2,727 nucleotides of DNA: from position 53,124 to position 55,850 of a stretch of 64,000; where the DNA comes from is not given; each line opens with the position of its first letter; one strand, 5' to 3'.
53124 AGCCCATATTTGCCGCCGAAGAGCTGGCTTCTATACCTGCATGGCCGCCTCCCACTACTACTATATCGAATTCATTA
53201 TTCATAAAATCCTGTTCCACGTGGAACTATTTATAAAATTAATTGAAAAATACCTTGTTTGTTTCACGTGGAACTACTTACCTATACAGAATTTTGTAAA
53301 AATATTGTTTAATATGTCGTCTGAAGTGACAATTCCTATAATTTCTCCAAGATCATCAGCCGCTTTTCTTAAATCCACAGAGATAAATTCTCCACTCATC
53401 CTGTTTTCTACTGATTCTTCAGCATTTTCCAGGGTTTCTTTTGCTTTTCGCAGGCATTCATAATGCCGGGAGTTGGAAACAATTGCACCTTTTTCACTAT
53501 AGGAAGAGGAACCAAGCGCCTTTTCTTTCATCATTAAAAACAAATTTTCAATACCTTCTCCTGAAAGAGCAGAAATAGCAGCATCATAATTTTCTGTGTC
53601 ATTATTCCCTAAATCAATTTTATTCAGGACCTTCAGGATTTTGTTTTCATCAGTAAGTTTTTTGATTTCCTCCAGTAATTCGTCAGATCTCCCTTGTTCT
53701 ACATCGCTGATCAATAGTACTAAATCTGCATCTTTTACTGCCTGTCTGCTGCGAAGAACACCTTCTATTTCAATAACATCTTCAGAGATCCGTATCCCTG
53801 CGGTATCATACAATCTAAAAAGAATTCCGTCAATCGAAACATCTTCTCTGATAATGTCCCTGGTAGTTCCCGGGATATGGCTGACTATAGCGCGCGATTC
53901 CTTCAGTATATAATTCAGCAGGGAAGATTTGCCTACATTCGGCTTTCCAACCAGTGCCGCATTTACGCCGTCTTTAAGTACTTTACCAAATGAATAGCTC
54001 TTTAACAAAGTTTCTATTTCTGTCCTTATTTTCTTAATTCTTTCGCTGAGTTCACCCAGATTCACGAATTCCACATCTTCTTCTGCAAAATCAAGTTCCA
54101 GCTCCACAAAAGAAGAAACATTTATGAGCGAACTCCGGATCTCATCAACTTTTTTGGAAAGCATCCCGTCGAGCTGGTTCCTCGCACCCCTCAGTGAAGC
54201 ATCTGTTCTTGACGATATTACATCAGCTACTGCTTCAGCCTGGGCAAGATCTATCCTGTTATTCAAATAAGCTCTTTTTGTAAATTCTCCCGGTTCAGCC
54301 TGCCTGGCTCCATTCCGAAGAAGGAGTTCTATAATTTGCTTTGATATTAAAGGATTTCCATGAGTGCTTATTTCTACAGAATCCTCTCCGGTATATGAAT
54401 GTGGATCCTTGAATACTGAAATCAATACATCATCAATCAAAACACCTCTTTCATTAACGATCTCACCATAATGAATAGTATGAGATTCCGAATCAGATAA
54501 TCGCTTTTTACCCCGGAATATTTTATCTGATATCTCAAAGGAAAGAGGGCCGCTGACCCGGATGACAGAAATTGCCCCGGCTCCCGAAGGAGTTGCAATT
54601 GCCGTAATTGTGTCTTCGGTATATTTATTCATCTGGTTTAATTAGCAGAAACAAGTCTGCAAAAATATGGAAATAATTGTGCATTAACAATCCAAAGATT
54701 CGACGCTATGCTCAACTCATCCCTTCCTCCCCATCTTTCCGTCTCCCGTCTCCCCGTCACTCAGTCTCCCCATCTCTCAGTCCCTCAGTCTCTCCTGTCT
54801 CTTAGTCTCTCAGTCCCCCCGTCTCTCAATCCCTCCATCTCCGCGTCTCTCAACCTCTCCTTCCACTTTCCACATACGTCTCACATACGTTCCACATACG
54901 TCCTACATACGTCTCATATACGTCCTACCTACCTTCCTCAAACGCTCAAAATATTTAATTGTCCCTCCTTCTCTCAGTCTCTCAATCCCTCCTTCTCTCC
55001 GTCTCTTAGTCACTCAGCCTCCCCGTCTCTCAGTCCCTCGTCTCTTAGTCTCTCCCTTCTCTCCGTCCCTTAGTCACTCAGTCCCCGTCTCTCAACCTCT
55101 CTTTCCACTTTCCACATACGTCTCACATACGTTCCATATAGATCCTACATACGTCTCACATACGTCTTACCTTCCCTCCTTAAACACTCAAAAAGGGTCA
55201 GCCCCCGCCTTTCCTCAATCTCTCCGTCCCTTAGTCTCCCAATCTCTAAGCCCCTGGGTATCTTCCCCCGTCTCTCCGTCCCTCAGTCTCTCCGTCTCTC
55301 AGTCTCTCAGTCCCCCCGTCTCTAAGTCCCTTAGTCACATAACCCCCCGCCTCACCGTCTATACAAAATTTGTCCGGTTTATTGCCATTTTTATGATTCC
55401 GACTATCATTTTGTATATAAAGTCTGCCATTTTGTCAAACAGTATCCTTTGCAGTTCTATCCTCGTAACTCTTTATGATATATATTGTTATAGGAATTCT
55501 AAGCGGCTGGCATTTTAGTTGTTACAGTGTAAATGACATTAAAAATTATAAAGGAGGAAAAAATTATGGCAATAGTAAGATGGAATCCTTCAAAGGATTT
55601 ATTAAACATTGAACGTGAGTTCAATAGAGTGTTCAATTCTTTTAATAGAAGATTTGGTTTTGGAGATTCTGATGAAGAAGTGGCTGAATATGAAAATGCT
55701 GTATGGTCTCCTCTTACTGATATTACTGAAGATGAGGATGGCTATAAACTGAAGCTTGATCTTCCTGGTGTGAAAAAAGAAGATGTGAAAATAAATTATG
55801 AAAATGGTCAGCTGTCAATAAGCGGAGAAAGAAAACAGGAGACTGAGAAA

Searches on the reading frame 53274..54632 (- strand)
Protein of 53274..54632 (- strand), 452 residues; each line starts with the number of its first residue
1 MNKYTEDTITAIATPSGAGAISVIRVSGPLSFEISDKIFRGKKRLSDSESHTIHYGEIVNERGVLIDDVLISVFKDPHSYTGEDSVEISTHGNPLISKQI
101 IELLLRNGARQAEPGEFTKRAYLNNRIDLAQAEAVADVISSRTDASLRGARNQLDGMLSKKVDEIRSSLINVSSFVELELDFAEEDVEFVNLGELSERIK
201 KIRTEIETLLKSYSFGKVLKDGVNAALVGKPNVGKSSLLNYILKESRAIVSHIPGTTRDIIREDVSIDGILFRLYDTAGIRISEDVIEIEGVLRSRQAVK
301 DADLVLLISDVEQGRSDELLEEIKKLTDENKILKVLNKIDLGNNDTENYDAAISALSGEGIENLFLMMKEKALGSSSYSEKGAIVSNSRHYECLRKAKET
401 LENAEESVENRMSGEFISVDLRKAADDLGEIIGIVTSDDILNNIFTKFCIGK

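Call 10: search_protein_families(library=pfam, proteins=[window:53274-54632:-])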
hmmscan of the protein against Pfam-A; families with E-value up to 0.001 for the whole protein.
window:53274-54632:- (452 aa): 7 families
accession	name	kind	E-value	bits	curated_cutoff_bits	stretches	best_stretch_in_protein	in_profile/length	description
PF12631.12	MnmE_helical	-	1.1e-55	189.4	40.1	1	129-449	1-211/211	MnmE helical domain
PF10396.14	TrmE_N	-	7.6e-43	145.9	29.8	1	8-126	1-117/117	GTP-binding protein TrmE N-terminus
PF01926.29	MMR_HSR1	-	1.2e-25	90.2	21.9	1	225-338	2-113/113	50S ribosome-binding GTPase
PF02421.24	FeoB_N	-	1.6e-08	34.7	27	1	224-350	2-126/156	Ferrous iron transport protein B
PF08477.19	Roc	-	0.00013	22.7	27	1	226-340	3-119/119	Ras of Complex, Roc, domain of DAPkinase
PF03193.22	RsgA_GTPase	-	0.00017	21.9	30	0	216-253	101-137/174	RsgA GTPase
PF00071.28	Ras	-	0.00027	21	21.6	1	226-345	3-120/162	Ras family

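Call 12: find_encoding_contigs(protein=window:53274-54632:-, flank=4000, max_places=10)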
Protein window:53274-54632:- (452 aa): no gene with exactly this product is on record in the collection.

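Call 16: find_related_loci(query=window:53274-54632:-, collection=genome_contigs, flank=8000)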
Query window:53274-54632:- (452 aa) in genome_contigs; peptide patterns used: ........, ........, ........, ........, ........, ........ (x = any residue, [..] = any of these).
600 stretches matched a pattern (row limit reached: there are more); 516 encode a relative of the query (tblastn E <= 1e-3); the best 80 are kept; 80 distinct loci.
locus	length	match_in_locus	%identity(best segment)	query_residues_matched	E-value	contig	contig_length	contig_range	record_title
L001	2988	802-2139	67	6-452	0e+0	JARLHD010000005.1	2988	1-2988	MAG: Ignavibacteriaceae bacterium isolate MAG_CO62 MetaCoAG_Bin_62_Oxic_k141_23356, whole genome shotgun sequence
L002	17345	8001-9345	66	4-452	4e-167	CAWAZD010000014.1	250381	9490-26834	MAG: uncultured Ignavibacteriales bacterium isolate MFD05705.bin.4.417 genome assembly, contig: contig_73196, whole geno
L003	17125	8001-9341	61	6-452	8e-162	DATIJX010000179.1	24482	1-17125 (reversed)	MAG TPA_asm: Ignavibacteriaceae bacterium isolate SMAG_U15702 k141_67510, whole genome shotgun sequence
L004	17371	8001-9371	46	6-452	3e-125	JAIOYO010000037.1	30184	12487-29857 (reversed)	MAG: Flavobacteriales bacterium isolate Tobar13m-G10 Tobar13m-C1735, whole genome shotgun sequence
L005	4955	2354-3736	49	7-452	2e-126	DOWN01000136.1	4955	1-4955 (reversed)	MAG TPA_asm: Bacteroidetes bacterium isolate UBA9002 contig_46310, whole genome shotgun sequence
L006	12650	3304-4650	46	6-452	3e-123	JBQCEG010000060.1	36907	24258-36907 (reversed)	MAG: Ginsengibacter sp. isolate bin114 k127_1072769, whole genome shotgun sequence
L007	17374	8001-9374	46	7-452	7e-123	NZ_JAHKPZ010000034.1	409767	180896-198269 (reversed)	Lacinutrix sp. C3R15 C3R15_C3R15_contig_4, whole genome shotgun sequence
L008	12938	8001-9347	48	6-452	8e-122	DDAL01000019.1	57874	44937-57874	MAG TPA_asm: Sphingobacteriaceae bacterium UBA2059 UBA2059_contig_1225, whole genome shotgun sequence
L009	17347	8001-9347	46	6-452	6e-122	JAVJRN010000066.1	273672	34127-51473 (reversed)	MAG: Cyclobacteriaceae bacterium isolate D1-CHI-25 k141_41807, whole genome shotgun sequence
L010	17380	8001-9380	47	5-452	2e-121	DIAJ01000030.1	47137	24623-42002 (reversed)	MAG TPA_asm: Flavobacteriales bacterium UBA5081 UBA5081_contig_29646, whole genome shotgun sequence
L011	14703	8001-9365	46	7-452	3e-121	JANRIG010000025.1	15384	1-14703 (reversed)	MAG: Cytophagales bacterium isolate bins.1 k141_2995324, whole genome shotgun sequence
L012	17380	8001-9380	45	6-452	5e-121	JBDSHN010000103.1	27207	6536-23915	MAG: Bacteroidia bacterium isolate cluster1_bin.277 k127_2488452, whole genome shotgun sequence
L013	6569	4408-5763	47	6-452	7e-121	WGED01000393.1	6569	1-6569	MAG: Cyclobacteriaceae bacterium isolate S146_16 k151_503986, whole genome shotgun sequence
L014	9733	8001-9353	44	5-452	1e-120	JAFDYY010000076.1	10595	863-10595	MAG: Bacteroidetes bacterium isolate SZAS-69 LIN-412__76__length-10595, whole genome shotgun sequence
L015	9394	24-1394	46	6-452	5e-121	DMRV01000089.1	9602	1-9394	MAG TPA_asm: Flavobacteriales bacterium isolate UBA10329 contig_39775, whole genome shotgun sequence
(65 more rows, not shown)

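Call 19: find_homologous_proteins(query=window:53274-54632:-, max_evalue=1e-100)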
Query window:53274-54632:- (452 aa): 3146 proteins with E <= 1e-100 among 8000 candidates; the best 120 are listed.
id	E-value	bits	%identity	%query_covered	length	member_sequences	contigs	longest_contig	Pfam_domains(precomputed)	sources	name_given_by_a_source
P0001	4.9e-281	950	100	100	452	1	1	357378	PF10396.15,PF01926.30,PF02421.25,PF12631.13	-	-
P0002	1.1e-262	889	91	100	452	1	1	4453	PF10396.15,PF01926.30,PF02421.25,PF12631.13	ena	-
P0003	1.2e-261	886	91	100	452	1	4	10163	PF10396.15,PF01926.30,PF02421.25,PF12631.13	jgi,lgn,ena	-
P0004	2.7e-261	884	91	100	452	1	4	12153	PF10396.15,PF01926.30,PF02421.25,PF12631.13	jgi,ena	-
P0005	4.8e-261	884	91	100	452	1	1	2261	PF10396.15,PF01926.30,PF02421.25,PF12631.13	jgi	-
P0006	1.0e-260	883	90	100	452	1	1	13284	PF10396.15,PF01926.30,PF02421.25,PF12631.13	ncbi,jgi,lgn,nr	ncbi:MAG TPA: tRNA uridine-5-carboxymethylaminomethyl(34) synthesis GTPase MnmE [Ignavibacteriaceae 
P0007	5.6e-260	880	90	100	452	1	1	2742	PF10396.15,PF01926.30,PF02421.25,PF12631.13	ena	-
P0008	7.9e-260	880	90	100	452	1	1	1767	PF10396.15,PF01926.30,PF02421.25,PF12631.13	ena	-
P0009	5.6e-256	867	90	100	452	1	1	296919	PF10396.15,PF01926.30,PF08477.20,PF02421.25,PF12631.13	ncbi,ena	-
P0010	1.4e-241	820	85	100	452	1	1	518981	PF10396.15,PF01926.30,PF02421.25,PF12631.13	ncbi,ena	-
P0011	8.6e-240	814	83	100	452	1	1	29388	PF10396.15,PF01926.30,PF02421.25,PF12631.13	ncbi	-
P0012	2.7e-238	809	85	100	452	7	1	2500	PF10396.15,PF01926.30,PF02421.25,PF12631.13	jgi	jgi:tRNA modification GTPase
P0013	8.5e-236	801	83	100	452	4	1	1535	PF10396.15,PF01926.30,PF08477.20,PF02421.25,PF12631.13,PF00071.29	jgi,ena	-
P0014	1.1e-235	800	81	100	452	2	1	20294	PF10396.15,PF01926.30,PF02421.25,PF12631.13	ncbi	-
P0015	3.2e-235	799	82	100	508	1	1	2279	PF10396.15,PF01926.30,PF02421.25,PF12631.13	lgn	-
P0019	7.2e-234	794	83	100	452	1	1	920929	PF10396.15,PF01926.30,PF02421.25,PF12631.13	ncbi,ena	-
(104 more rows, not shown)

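Call 20: find_encoding_contigs(protein=P0009, flank=3000, max_places=3)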
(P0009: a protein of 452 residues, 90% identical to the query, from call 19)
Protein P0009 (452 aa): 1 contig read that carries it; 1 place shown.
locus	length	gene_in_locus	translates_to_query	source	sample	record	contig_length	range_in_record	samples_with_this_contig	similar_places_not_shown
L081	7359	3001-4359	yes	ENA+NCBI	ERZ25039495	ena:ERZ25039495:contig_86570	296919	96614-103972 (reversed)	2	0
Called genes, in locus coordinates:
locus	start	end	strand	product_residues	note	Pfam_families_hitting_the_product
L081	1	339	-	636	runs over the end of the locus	PF02518:HATPase_c (weak), PF13589:HATPase_c_3, PF00183:HSP90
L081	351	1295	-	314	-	PF00226:DnaJ, PF01556:DnaJ_C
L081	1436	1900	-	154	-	PF00011:HSP20, PF17886:ArsA_HSP20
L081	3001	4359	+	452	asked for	PF10396:TrmE_N, PF12631:MnmE_helical, PF01926:MMR_HSR1, PF02421:FeoB_N, PF08477:Roc (faint)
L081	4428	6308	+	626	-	PF01134:GIDA, PF03486:HI0933_like (faint), PF07992:Pyr_redox_2, PF12831:FAD_oxidored, PF21680:GIDA_C_1st, PF13932:SAM_GIDA_C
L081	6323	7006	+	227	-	PF02527:GidB, PF13847:Methyltransf_31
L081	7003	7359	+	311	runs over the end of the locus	PF13580:SIS_2, PF22198:GKRP_SIS_2, PF22645:GKRP_SIS_N, PF01380:SIS, PF20741:GKRP-like_C (weak)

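Call 21: find_encoding_contigs(protein=P0004, flank=3000, max_places=4)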
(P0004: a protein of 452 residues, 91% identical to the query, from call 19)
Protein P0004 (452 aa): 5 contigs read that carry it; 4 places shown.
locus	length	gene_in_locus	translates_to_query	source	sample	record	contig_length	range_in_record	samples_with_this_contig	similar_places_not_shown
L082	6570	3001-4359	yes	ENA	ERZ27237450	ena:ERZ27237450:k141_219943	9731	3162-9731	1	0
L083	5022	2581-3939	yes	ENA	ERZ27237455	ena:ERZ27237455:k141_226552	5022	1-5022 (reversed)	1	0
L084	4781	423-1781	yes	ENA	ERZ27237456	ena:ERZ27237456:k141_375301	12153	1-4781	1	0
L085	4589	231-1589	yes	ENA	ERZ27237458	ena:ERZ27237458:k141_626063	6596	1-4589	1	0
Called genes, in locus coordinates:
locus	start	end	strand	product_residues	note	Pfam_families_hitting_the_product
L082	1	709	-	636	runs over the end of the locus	PF02518:HATPase_c (faint), PF13589:HATPase_c_3, PF00183:HSP90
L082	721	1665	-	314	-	PF00226:DnaJ, PF01556:DnaJ_C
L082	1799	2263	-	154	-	PF00011:HSP20, PF17886:ArsA_HSP20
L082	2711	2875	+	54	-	-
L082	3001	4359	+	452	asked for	PF10396:TrmE_N, PF12631:MnmE_helical, PF01926:MMR_HSR1, PF02421:FeoB_N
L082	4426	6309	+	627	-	PF01134:GIDA, PF07992:Pyr_redox_2 (weak), PF12831:FAD_oxidored (weak), PF21680:GIDA_C_1st, PF13932:SAM_GIDA_C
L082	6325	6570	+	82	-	?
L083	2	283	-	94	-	?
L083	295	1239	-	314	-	PF00226:DnaJ, PF01556:DnaJ_C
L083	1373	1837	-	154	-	PF00011:HSP20, PF17886:ArsA_HSP20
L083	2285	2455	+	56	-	-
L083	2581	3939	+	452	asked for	PF10396:TrmE_N, PF12631:MnmE_helical, PF01926:MMR_HSR1, PF02421:FeoB_N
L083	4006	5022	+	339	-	?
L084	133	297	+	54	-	-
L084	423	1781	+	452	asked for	PF10396:TrmE_N, PF12631:MnmE_helical, PF01926:MMR_HSR1, PF02421:FeoB_N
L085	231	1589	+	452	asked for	PF10396:TrmE_N, PF12631:MnmE_helical, PF01926:MMR_HSR1, PF02421:FeoB_N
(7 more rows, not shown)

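Call 22: find_encoding_contigs(protein=P0003, flank=3000, max_places=4)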
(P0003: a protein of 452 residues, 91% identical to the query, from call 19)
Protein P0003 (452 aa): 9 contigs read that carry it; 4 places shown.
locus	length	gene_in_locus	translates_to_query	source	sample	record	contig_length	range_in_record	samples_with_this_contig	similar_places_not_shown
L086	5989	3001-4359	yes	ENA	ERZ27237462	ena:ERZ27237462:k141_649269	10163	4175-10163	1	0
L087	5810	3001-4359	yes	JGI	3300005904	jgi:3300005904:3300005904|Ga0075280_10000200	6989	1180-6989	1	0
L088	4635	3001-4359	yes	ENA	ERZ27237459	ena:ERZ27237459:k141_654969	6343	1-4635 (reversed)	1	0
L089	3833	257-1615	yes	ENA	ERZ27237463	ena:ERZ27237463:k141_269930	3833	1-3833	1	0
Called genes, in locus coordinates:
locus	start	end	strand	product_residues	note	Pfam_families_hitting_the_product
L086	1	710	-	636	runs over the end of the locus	PF02518:HATPase_c (faint), PF13589:HATPase_c_3, PF00183:HSP90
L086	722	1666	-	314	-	PF00226:DnaJ, PF01556:DnaJ_C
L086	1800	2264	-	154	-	PF00011:HSP20, PF17886:ArsA_HSP20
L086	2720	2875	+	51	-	-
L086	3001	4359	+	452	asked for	PF10396:TrmE_N, PF12631:MnmE_helical, PF01926:MMR_HSR1, PF02421:FeoB_N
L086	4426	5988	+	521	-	?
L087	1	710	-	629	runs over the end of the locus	?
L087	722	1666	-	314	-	PF00226:DnaJ, PF01556:DnaJ_C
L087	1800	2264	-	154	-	PF00011:HSP20, PF17886:ArsA_HSP20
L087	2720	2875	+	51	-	-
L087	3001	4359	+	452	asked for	PF10396:TrmE_N, PF12631:MnmE_helical, PF01926:MMR_HSR1, PF02421:FeoB_N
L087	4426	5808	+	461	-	?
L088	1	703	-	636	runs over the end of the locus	PF13589:HATPase_c_3, PF00183:HSP90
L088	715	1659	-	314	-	PF00226:DnaJ, PF01556:DnaJ_C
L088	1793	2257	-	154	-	PF00011:HSP20, PF17886:ArsA_HSP20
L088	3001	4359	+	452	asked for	PF10396:TrmE_N, PF12631:MnmE_helical, PF01926:MMR_HSR1, PF02421:FeoB_N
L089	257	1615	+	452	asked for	PF10396:TrmE_N, PF12631:MnmE_helical, PF01926:MMR_HSR1, PF02421:FeoB_N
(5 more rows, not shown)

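Call 24: find_encoding_contigs(protein=P0006, flank=3000, max_places=3)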
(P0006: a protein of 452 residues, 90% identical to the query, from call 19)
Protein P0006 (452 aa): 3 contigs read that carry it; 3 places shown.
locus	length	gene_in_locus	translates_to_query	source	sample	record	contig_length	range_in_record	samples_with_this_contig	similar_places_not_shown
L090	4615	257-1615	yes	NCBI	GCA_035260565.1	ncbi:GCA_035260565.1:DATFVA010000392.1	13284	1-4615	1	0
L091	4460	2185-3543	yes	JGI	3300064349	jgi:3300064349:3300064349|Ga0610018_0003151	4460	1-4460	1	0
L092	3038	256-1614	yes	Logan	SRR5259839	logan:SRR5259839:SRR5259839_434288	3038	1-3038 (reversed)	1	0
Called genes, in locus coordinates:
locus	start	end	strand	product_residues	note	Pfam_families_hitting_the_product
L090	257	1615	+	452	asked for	PF10396:TrmE_N, PF12631:MnmE_helical, PF01926:MMR_HSR1, PF02421:FeoB_N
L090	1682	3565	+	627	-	PF01134:GIDA, PF07992:Pyr_redox_2 (weak), PF12831:FAD_oxidored (weak), PF21680:GIDA_C_1st, PF13932:SAM_GIDA_C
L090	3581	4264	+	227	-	PF02527:GidB, PF13847:Methyltransf_31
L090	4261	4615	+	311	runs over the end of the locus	PF13580:SIS_2, PF22198:GKRP_SIS_2, PF22645:GKRP_SIS_N, PF01380:SIS (weak), PF20741:GKRP-like_C (weak)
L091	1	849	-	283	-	?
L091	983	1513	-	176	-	PF00011:HSP20, PF17886:ArsA_HSP20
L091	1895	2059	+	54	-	-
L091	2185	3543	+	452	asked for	PF10396:TrmE_N, PF12631:MnmE_helical, PF01926:MMR_HSR1, PF02421:FeoB_N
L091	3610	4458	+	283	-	?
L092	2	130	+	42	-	?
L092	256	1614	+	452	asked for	PF10396:TrmE_N, PF12631:MnmE_helical, PF01926:MMR_HSR1, PF02421:FeoB_N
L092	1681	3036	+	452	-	?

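Call 25: find_encoding_contigs(protein=P0010, flank=3000, max_places=2)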
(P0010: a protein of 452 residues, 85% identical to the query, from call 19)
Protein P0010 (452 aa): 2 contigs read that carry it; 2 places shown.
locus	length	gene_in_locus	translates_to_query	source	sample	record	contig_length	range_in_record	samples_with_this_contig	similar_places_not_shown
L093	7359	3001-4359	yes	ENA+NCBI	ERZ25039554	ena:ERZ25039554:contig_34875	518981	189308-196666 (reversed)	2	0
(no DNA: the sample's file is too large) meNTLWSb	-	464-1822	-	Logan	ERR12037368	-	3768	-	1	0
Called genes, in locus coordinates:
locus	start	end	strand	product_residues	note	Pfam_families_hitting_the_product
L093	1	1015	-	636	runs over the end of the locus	PF02518:HATPase_c (weak), PF13589:HATPase_c_3, PF00183:HSP90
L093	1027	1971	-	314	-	PF00226:DnaJ, PF01556:DnaJ_C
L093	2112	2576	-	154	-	PF00011:HSP20, PF17886:ArsA_HSP20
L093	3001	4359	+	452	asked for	PF10396:TrmE_N, PF12631:MnmE_helical, PF01926:MMR_HSR1, PF02421:FeoB_N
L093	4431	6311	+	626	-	PF01134:GIDA, PF07992:Pyr_redox_2 (weak), PF12831:FAD_oxidored, PF21680:GIDA_C_1st, PF13932:SAM_GIDA_C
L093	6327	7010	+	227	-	PF02527:GidB, PF13847:Methyltransf_31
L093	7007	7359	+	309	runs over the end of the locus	PF13580:SIS_2, PF22198:GKRP_SIS_2, PF22645:GKRP_SIS_N, PF01380:SIS, PF20741:GKRP-like_C (weak)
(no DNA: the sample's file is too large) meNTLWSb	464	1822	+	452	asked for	PF10396:TrmE_N, PF12631:MnmE_helical, PF01926:MMR_HSR1, PF02421:FeoB_N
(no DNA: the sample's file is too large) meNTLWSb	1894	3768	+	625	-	?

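Call 26: find_encoding_contigs(protein=P0019, flank=3000, max_places=2)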
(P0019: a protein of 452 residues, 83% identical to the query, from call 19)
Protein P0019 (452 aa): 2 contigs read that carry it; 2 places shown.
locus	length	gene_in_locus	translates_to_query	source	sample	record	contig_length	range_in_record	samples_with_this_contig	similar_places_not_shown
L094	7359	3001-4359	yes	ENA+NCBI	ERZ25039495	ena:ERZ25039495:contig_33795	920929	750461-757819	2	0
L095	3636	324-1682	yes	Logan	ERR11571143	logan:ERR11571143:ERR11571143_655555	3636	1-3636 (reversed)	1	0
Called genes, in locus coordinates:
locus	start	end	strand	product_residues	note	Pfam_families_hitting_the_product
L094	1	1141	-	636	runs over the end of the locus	PF02518:HATPase_c (weak), PF13589:HATPase_c_3, PF00183:HSP90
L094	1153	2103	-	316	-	PF00226:DnaJ, PF01556:DnaJ_C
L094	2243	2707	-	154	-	PF00011:HSP20, PF17886:ArsA_HSP20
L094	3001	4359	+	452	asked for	PF10396:TrmE_N, PF12631:MnmE_helical, PF01926:MMR_HSR1, PF02421:FeoB_N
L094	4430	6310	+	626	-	PF01134:GIDA, PF03486:HI0933_like (faint), PF07992:Pyr_redox_2, PF12831:FAD_oxidored, PF21680:GIDA_C_1st, PF13932:SAM_GIDA_C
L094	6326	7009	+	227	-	PF02527:GidB, PF13847:Methyltransf_31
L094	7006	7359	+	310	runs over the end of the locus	PF13580:SIS_2, PF22198:GKRP_SIS_2, PF22645:GKRP_SIS_N, PF01380:SIS (weak), PF20741:GKRP-like_C (weak)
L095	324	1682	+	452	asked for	PF10396:TrmE_N, PF12631:MnmE_helical, PF01926:MMR_HSR1, PF02421:FeoB_N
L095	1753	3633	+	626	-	PF01134:GIDA, PF03486:HI0933_like (faint), PF07992:Pyr_redox_2, PF12831:FAD_oxidored, PF21680:GIDA_C_1st, PF13932:SAM_GIDA_C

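Call 66: find_encoding_contigs(protein=P0002, flank=3500, max_places=3)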
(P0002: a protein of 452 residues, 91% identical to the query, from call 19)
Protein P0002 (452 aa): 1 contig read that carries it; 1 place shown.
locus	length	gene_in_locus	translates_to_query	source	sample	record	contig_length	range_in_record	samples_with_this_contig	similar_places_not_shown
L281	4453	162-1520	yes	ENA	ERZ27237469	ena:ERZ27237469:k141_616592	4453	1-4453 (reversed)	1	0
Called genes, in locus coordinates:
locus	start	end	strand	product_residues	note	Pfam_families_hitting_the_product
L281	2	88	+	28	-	?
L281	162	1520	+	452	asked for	PF10396:TrmE_N, PF12631:MnmE_helical, PF01926:MMR_HSR1, PF02421:FeoB_N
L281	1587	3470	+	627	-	PF01134:GIDA, PF07992:Pyr_redox_2 (weak), PF12831:FAD_oxidored (weak), PF21680:GIDA_C_1st, PF13932:SAM_GIDA_C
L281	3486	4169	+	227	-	PF02527:GidB, PF13847:Methyltransf_31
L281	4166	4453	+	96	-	?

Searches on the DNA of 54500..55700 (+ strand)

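Call 47: search_rna_families(source=window, start=54500, end=55700, threshold=evalue, max_evalue=1)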
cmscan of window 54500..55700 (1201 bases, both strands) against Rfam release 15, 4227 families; matches with E-value up to 1: 1.
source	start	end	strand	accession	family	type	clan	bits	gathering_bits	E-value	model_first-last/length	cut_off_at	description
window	54638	54680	+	RF03154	twister-P3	Gene; ribozyme;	CL00120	20.3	39.9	0.39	1-73/73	no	type-P3 twister ribozyme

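Call 69: search_dna_similar(query=window:54708-55365:+, collection=plasmids, mode=distant, max_rows=8)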
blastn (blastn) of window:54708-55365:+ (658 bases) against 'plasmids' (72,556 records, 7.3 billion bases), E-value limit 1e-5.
No match.

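Call 70: search_dna_similar(query=window:54708-55365:+, collection=phages, mode=distant, max_rows=8)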
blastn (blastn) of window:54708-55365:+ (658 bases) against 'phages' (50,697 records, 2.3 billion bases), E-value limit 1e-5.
No match.
